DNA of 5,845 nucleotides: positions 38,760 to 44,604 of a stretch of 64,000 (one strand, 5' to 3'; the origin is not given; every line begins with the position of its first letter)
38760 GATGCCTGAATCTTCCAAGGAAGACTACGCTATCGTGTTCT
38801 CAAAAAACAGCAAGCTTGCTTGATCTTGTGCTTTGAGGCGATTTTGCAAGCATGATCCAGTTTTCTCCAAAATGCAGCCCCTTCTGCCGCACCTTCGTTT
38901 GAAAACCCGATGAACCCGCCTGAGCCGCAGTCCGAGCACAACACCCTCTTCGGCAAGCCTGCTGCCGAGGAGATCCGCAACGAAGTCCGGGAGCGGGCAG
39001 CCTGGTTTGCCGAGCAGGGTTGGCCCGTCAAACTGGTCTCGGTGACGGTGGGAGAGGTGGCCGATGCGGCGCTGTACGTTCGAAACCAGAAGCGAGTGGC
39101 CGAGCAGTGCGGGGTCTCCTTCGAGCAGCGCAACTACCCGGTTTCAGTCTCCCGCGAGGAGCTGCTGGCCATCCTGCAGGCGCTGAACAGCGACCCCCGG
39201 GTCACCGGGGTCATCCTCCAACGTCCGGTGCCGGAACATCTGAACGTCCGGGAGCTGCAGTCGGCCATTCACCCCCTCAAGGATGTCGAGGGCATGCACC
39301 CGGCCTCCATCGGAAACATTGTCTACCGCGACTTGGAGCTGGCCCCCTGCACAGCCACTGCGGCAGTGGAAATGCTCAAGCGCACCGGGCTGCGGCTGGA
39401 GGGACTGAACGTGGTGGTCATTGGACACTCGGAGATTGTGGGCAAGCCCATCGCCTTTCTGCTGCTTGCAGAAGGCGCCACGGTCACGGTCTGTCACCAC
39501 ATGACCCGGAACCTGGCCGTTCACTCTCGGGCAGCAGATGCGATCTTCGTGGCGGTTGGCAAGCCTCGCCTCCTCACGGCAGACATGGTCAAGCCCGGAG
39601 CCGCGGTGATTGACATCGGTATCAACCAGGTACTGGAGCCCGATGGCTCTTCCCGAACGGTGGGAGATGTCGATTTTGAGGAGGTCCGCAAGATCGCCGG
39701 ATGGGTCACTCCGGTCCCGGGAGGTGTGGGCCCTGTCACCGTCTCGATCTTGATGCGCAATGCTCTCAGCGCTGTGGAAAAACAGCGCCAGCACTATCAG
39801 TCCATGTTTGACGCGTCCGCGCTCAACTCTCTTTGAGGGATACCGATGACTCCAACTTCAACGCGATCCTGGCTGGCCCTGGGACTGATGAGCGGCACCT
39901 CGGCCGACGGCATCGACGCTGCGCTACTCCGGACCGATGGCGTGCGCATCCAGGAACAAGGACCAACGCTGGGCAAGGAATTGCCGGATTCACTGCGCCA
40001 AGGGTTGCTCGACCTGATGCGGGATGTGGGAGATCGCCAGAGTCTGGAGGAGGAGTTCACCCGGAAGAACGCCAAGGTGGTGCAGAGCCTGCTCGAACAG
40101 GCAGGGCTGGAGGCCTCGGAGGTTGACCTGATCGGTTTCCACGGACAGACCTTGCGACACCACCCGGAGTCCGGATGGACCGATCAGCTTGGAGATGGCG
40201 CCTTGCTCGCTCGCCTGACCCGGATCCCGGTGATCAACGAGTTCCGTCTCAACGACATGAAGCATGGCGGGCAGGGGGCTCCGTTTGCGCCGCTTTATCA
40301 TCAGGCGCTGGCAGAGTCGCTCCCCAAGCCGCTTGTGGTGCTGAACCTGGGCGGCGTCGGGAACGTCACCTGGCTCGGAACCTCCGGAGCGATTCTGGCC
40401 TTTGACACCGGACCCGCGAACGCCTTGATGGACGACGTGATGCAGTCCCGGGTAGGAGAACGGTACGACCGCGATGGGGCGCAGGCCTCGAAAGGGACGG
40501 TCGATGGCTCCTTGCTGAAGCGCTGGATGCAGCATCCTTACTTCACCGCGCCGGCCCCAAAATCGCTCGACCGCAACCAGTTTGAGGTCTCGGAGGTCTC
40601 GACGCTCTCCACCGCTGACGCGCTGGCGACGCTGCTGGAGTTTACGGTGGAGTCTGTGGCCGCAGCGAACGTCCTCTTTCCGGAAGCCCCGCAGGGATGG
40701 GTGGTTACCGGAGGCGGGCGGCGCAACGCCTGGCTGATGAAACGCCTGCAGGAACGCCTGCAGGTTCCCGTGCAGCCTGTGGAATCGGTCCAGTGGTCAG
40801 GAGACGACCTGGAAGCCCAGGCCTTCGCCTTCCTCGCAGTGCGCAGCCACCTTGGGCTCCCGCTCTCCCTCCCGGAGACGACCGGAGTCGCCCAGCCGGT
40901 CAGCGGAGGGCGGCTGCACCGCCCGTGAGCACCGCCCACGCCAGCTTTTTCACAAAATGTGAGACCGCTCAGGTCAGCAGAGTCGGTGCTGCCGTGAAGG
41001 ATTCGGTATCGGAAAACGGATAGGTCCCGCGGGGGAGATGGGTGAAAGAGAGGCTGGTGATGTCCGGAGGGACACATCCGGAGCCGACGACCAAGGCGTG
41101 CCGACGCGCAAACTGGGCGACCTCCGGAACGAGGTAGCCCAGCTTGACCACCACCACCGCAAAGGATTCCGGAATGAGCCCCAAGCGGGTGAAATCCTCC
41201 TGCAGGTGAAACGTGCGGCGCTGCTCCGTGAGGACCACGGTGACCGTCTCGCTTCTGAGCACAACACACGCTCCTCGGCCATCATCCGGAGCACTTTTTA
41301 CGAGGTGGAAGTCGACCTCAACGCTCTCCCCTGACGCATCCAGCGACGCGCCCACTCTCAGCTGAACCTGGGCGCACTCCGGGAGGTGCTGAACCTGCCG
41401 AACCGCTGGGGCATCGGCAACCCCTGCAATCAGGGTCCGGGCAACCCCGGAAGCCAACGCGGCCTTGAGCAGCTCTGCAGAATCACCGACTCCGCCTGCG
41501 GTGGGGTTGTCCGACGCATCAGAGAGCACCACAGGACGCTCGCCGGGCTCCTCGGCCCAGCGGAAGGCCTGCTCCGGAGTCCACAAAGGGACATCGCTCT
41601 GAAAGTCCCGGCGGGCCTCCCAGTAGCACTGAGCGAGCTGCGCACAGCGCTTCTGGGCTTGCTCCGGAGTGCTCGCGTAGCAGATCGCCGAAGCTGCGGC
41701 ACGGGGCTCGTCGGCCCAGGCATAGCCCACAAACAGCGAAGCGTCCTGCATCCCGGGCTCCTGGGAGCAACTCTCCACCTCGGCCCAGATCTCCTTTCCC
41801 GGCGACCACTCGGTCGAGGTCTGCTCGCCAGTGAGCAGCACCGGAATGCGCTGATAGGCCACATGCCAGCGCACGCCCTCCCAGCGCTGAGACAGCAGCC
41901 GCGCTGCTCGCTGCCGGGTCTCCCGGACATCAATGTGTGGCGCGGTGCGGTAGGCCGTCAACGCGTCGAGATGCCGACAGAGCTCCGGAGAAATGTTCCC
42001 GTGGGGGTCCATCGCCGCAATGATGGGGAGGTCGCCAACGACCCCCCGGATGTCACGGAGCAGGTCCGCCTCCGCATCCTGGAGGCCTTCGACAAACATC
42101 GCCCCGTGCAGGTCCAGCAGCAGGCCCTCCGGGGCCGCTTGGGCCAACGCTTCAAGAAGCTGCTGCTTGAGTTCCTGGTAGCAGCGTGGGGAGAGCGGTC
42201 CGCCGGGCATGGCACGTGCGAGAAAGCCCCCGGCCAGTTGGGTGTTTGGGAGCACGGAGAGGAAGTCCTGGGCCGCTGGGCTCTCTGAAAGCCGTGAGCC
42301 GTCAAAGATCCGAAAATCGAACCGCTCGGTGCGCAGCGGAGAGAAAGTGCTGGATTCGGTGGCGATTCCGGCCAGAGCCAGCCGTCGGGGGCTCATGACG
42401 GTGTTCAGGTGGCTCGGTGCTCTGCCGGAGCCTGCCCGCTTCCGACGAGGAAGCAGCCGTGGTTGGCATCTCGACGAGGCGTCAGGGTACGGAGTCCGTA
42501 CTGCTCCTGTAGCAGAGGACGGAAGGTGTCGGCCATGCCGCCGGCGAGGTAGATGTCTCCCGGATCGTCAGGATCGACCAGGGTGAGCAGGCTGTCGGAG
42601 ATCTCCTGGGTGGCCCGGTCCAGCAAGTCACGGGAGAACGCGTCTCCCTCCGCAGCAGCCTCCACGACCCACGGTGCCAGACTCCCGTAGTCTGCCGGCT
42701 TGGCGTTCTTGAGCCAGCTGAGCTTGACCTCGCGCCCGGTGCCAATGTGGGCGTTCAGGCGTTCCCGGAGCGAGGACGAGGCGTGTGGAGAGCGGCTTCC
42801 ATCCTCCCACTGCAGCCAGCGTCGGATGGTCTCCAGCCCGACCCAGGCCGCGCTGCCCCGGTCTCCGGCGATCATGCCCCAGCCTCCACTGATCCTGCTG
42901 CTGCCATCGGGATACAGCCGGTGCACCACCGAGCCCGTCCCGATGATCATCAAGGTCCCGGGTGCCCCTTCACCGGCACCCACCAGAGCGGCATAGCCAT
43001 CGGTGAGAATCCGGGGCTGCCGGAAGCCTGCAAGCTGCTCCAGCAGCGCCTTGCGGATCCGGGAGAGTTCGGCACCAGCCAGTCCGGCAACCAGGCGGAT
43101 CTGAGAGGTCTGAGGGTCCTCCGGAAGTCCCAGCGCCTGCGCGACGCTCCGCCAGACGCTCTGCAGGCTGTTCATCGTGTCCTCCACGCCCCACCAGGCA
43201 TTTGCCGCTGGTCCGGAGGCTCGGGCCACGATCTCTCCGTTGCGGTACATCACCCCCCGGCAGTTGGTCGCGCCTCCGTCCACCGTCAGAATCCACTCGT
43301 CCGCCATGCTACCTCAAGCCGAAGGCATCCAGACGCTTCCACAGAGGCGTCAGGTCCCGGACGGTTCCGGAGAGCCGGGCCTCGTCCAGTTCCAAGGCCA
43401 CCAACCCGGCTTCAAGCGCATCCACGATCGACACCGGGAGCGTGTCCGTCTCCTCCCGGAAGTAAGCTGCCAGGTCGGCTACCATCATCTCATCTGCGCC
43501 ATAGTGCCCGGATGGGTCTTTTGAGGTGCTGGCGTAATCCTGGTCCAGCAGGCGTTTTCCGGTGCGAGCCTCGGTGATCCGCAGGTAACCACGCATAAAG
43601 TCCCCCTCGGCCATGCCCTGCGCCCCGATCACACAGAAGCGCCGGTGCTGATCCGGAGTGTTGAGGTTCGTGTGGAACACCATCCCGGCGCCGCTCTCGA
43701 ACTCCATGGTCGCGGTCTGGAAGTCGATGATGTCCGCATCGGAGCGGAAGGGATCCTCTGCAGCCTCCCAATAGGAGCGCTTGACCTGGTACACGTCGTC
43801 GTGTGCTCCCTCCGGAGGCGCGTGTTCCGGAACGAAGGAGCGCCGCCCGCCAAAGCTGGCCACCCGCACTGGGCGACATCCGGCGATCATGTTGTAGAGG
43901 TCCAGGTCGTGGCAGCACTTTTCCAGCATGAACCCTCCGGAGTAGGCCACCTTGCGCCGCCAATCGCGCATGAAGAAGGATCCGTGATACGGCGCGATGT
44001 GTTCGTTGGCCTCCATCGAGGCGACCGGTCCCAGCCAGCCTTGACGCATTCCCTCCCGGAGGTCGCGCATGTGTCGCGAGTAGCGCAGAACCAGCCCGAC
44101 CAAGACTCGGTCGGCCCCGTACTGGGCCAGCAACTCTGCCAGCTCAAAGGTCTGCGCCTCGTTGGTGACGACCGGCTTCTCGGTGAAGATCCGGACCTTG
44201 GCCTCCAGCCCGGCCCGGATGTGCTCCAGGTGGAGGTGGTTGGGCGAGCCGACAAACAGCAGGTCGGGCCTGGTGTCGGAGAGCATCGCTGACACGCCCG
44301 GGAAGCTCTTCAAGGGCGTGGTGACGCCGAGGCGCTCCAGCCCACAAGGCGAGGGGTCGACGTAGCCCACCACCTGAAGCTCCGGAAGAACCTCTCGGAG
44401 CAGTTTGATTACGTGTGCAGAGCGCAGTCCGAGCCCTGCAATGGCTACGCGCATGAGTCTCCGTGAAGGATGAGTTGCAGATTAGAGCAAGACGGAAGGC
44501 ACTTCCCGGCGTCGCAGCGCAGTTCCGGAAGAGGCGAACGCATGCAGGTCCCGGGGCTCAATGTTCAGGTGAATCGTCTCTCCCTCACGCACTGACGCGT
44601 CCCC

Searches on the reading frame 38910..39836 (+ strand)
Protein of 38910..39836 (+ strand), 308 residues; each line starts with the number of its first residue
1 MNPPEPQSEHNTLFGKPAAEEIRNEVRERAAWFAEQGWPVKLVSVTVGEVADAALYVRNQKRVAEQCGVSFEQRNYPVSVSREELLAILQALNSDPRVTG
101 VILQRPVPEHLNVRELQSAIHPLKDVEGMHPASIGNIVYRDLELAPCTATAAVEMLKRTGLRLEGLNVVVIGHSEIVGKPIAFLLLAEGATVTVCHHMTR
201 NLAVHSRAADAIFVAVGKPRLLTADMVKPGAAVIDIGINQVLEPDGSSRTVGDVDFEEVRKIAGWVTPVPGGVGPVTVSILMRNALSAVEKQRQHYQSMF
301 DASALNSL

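Call 42: search_protein_families(library=ncbifam, proteins=[window:38910-39836:+], max_evalue=0.00001)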
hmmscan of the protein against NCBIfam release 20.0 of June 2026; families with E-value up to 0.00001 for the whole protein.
window:38910-39836:+ (308 aa): 30 families (the best 25 are shown)
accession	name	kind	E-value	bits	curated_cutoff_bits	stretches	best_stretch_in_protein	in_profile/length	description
NF010786.0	PRK14189.1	subfamily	8.3e-88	294.2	421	1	15-294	8-283/285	bifunctional methylenetetrahydrofolate dehydrogenase/methenyltetrahydrofolate cyclohydrolase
NF010785.0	PRK14188.1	subfamily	5.3e-84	281.7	396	1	12-295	5-292/297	bifunctional methylenetetrahydrofolate dehydrogenase/methenyltetrahydrofolate cyclohydrolase FolD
NF010770.0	PRK14173.1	equivalog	9e-81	271.2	411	1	12-296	5-285/287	bifunctional 5,10-methylene-tetrahydrofolate dehydrogenase/ 5,10-methylene-tetrahydrofolate cyclohydrolase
NF010787.0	PRK14191.1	equivalog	1.4e-80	270.5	423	1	13-295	4-283/285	bifunctional methylenetetrahydrofolate dehydrogenase/methenyltetrahydrofolate cyclohydrolase FolD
NF008058.0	PRK10792.1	equivalog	2.3e-79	266.4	355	1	13-293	6-283/285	bifunctional methylenetetrahydrofolate dehydrogenase/methenyltetrahydrofolate cyclohydrolase FolD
NF010783.0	PRK14186.1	equivalog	9.4e-77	258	333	1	12-297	4-290/297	bifunctional methylenetetrahydrofolate dehydrogenase/methenyltetrahydrofolate cyclohydrolase FolD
NF010773.0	PRK14176.1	equivalog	4.5e-75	252.7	437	1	9-292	7-286/287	bifunctional 5,10-methylene-tetrahydrofolate dehydrogenase/ 5,10-methylene-tetrahydrofolate cyclohydrolase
NF010790.0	PRK14194.1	equivalog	5.3e-74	249.2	508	1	12-304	6-297/301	bifunctional methylenetetrahydrofolate dehydrogenase/methenyltetrahydrofolate cyclohydrolase FolD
NF010781.0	PRK14184.1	equivalog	1.2e-72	244.5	438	1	13-293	4-284/286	bifunctional 5,10-methylene-tetrahydrofolate dehydrogenase/ 5,10-methylene-tetrahydrofolate cyclohydrolase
NF010789.1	PRK14193.1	equivalog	5.9e-72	242.2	401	1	12-291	4-280/281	bifunctional methylenetetrahydrofolate dehydrogenase/methenyltetrahydrofolate cyclohydrolase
NF010776.0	PRK14179.1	equivalog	6.3e-72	242.1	445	1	14-292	6-281/284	bifunctional methylenetetrahydrofolate dehydrogenase/methenyltetrahydrofolate cyclohydrolase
NF010780.0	PRK14183.1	equivalog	2.6e-70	236.9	480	1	13-292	4-280/283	bifunctional 5,10-methylene-tetrahydrofolate dehydrogenase/ 5,10-methylene-tetrahydrofolate cyclohydrolase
NF010784.0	PRK14187.1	equivalog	3.5e-69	233.2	486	1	13-293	6-288/300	bifunctional methylenetetrahydrofolate dehydrogenase/methenyltetrahydrofolate cyclohydrolase FolD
NF010765.0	PRK14168.1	equivalog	1.4e-68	231.3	501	1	19-289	12-291/297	bifunctional methylenetetrahydrofolate dehydrogenase/methenyltetrahydrofolate cyclohydrolase FolD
NF010771.0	PRK14174.1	equivalog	2e-67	227.4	530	1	15-292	6-292/295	bifunctional 5,10-methylene-tetrahydrofolate dehydrogenase/ 5,10-methylene-tetrahydrofolate cyclohydrolase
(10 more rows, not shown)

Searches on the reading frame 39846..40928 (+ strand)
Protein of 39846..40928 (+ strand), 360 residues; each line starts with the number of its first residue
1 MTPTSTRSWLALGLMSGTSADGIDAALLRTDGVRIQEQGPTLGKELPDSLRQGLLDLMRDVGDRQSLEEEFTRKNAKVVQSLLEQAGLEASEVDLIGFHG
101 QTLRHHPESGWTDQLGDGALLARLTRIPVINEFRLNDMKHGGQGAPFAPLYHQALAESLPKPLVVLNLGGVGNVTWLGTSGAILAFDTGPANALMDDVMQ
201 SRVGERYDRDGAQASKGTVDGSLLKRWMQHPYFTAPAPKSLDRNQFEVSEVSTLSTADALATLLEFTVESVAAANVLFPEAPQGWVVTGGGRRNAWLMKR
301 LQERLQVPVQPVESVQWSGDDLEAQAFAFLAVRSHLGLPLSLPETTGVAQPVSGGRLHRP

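Call 42: search_protein_families(library=ncbifam, proteins=[window:39846-40928:+], max_evalue=0.00001)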
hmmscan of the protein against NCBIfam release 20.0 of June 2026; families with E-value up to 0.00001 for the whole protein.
window:39846-40928:+ (360 aa): 14 families
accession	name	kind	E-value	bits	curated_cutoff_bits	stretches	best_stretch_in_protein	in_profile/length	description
NF007141.0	PRK09585.1-5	equivalog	6.8e-138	459.5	352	1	10-360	5-367/370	anhydro-N-acetylmuramic acid kinase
NF007139.0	PRK09585.1-3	equivalog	7.7e-92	308.3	367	1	11-356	6-366/370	anhydro-N-acetylmuramic acid kinase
NF007148.0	PRK09585.3-2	equivalog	6.2e-90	301.7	387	1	6-358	6-383/386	anhydro-N-acetylmuramic acid kinase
NF007138.0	PRK09585.1-1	equivalog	1.8e-68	231.4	588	1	12-350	7-357/370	anhydro-N-acetylmuramic acid kinase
NF007150.0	PRK09585.3-5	equivalog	2.9e-66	224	585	1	11-360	5-385/393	anhydro-N-acetylmuramic acid kinase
NF007146.0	PRK09585.2-6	equivalog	9.5e-66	222.1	440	1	12-357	4-365/391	anhydro-N-acetylmuramic acid kinase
NF007143.0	PRK09585.2-2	equivalog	1e-63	215.4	533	1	11-359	3-380/382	anhydro-N-acetylmuramic acid kinase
NF007140.0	PRK09585.1-4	equivalog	7e-62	209.7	605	1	10-351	15-373/382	anhydro-N-acetylmuramic acid kinase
NF007142.0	PRK09585.2-1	equivalog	2.7e-57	194.5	435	1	10-356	5-378/384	anhydro-N-acetylmuramic acid kinase AnmK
NF007151.0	PRK09585.3-6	equivalog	2e-55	188.1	599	1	9-356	13-393/396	anhydro-N-acetylmuramic acid kinase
NF007145.0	PRK09585.2-5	equivalog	1.6e-54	185.7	514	1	11-354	3-372/379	anhydro-N-acetylmuramic acid kinase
NF007144.0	PRK09585.2-3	equivalog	9.4e-50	169.7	436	1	9-358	6-356/358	anhydro-N-acetylmuramic acid kinase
NF007147.0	PRK09585.3-1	equivalog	8.1e-48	163.3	822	1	11-354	3-358/393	anhydro-N-acetylmuramic acid kinase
NF007149.0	PRK09585.3-4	equivalog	1.9e-44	152.1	616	1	8-350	16-389/399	anhydro-N-acetylmuramic acid kinase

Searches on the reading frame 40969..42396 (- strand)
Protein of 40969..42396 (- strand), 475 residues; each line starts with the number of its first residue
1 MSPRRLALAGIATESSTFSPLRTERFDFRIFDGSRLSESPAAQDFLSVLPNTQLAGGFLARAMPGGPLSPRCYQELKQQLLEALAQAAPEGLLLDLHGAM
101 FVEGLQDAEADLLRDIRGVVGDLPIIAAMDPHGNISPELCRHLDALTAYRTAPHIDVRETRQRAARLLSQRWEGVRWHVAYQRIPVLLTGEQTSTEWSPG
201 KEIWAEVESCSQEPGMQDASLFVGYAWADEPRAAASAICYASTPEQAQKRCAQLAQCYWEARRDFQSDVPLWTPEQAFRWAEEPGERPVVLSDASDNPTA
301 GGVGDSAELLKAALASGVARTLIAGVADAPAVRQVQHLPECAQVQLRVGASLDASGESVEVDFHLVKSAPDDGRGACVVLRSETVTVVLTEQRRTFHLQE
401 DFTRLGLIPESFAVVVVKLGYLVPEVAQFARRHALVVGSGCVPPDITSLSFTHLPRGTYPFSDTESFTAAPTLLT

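Call 42: search_protein_families(library=ncbifam, proteins=[window:40969-42396:-], max_evalue=0.00001)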
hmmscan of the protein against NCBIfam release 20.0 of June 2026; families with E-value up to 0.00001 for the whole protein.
window:40969-42396:- (475 aa): 1 family
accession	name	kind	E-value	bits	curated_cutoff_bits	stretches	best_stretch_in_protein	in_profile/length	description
NF041767.1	micro_ase_MlrC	exception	1e-30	106.7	999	1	55-370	90-418/511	microcystinase MlrC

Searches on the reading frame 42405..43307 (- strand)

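Call 42: search_protein_families(library=ncbifam, proteins=[window:42405-43307:-], max_evalue=0.00001)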
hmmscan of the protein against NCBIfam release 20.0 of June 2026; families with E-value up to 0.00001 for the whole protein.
window:42405-43307:- (300 aa): 1 family
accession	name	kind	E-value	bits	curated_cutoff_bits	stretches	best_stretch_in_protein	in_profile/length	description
NF046058.1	NagK_SO3507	equivalog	1.8e-36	126.2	370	1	4-286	9-287/295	N-acetylglucosamine kinase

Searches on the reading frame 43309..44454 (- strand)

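Call 42: search_protein_families(library=ncbifam, proteins=[window:43309-44454:-], max_evalue=0.00001)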
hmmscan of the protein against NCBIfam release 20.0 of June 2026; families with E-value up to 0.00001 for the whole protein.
window:43309-44454:- (381 aa): 3 families
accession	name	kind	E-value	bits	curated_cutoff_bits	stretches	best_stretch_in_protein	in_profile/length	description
TIGR04380.1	myo_inos_iolG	equivalog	2.2e-18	66.2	355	1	1-203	2-197/330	inositol 2-dehydrogenase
NF040723.1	UDP-GlcNAcDh_Arch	equivalog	9.6e-15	54.9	450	1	1-193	1-179/302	UDP-N-acetylglucosamine 3-dehydrogenase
NF052679.1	InsChiInosDhIolG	equivalog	4.3e-06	26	540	1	51-143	55-147/343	bifunctional inositol 2-dehydrogenase/D-chiro-inositol 1-dehydrogenase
